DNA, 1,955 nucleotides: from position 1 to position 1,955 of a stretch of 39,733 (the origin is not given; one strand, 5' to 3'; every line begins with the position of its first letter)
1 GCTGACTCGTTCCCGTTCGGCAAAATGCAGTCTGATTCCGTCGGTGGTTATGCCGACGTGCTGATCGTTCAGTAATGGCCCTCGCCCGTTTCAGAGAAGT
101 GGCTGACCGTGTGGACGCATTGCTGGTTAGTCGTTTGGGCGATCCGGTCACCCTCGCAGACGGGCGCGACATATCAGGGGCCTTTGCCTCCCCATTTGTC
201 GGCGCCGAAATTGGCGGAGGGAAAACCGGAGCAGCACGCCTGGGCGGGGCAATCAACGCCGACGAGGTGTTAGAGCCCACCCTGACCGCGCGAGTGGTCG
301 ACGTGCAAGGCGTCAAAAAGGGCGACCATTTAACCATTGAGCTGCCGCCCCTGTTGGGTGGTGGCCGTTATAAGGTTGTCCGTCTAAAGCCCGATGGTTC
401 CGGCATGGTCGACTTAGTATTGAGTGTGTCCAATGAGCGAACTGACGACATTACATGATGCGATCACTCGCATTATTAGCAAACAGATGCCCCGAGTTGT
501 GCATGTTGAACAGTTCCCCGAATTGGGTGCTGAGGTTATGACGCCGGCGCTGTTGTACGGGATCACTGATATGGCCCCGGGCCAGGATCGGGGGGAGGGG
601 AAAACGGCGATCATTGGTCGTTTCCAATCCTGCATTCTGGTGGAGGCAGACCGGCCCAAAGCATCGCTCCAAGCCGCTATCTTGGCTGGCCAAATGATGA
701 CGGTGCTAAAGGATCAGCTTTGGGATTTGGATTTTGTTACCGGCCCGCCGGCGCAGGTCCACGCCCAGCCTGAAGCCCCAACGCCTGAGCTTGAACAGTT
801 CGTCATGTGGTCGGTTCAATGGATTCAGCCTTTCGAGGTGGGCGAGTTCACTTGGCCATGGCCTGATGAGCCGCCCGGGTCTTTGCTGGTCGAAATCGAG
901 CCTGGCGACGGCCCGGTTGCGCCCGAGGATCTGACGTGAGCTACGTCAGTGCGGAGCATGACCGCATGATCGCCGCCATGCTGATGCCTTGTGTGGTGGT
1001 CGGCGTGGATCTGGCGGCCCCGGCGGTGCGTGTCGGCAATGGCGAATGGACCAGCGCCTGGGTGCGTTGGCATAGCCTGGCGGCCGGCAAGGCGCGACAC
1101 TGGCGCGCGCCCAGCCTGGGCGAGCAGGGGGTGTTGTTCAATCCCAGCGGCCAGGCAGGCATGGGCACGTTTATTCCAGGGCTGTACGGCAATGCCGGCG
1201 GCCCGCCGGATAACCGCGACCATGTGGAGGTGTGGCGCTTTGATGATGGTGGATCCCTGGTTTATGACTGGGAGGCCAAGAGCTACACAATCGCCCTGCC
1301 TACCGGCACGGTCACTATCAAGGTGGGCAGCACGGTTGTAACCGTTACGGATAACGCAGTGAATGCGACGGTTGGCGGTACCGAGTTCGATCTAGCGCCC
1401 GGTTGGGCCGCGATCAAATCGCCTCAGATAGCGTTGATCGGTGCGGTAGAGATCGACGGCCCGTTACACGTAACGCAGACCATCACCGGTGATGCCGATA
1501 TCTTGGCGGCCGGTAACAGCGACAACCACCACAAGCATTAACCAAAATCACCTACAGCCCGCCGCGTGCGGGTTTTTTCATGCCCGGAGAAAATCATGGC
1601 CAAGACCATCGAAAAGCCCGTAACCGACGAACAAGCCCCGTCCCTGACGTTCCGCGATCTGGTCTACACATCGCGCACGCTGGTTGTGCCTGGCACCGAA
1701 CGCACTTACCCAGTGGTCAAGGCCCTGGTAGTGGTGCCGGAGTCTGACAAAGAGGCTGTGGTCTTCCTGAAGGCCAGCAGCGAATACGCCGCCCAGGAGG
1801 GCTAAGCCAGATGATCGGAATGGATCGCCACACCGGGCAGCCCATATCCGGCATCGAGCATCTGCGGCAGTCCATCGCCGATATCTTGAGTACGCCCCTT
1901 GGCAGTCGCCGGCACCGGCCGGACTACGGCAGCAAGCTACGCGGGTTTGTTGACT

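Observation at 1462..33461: Thirteen copies of the palindrome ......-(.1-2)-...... scattered around the genome, independent of reading frame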

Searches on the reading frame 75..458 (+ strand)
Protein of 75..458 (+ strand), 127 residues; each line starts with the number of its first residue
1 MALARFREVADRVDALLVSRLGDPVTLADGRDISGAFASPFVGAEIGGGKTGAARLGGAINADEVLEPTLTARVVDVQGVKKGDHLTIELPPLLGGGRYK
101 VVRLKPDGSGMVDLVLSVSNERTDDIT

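Call 103: search_protein_families(library=phrogs, proteins=[window:75-458:+], max_evalue=0.001)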
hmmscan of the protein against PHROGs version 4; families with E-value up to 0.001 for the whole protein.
window:75-458:+ (127 aa): 1 family
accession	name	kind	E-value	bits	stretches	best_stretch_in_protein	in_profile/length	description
phrog_82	-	connector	1.7e-16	61.1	1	6-124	7-111/118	head closure Hc1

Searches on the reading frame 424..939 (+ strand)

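Call 103: search_protein_families(library=phrogs, proteins=[window:424-939:+], max_evalue=0.001)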
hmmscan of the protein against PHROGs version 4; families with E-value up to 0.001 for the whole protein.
window:424-939:+ (171 aa): 1 family
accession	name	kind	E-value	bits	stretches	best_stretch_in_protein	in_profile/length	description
phrog_1072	-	unknown function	6.6e-37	127.7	1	4-169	3-167/174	-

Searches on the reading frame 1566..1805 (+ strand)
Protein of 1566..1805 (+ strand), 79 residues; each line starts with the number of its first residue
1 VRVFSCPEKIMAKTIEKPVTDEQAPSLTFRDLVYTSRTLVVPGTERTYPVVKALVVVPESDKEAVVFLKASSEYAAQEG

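Call 103: search_protein_families(library=phrogs, proteins=[window:1566-1805:+], max_evalue=0.001)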
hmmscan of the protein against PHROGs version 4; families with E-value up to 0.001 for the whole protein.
window:1566-1805:+ (79 aa): 2 families
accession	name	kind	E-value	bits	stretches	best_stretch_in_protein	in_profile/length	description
phrog_7077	-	unknown function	1.7e-12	48.6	1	23-75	36-87/90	-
phrog_8063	-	unknown function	4.3e-06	27.8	1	11-79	1-66/68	-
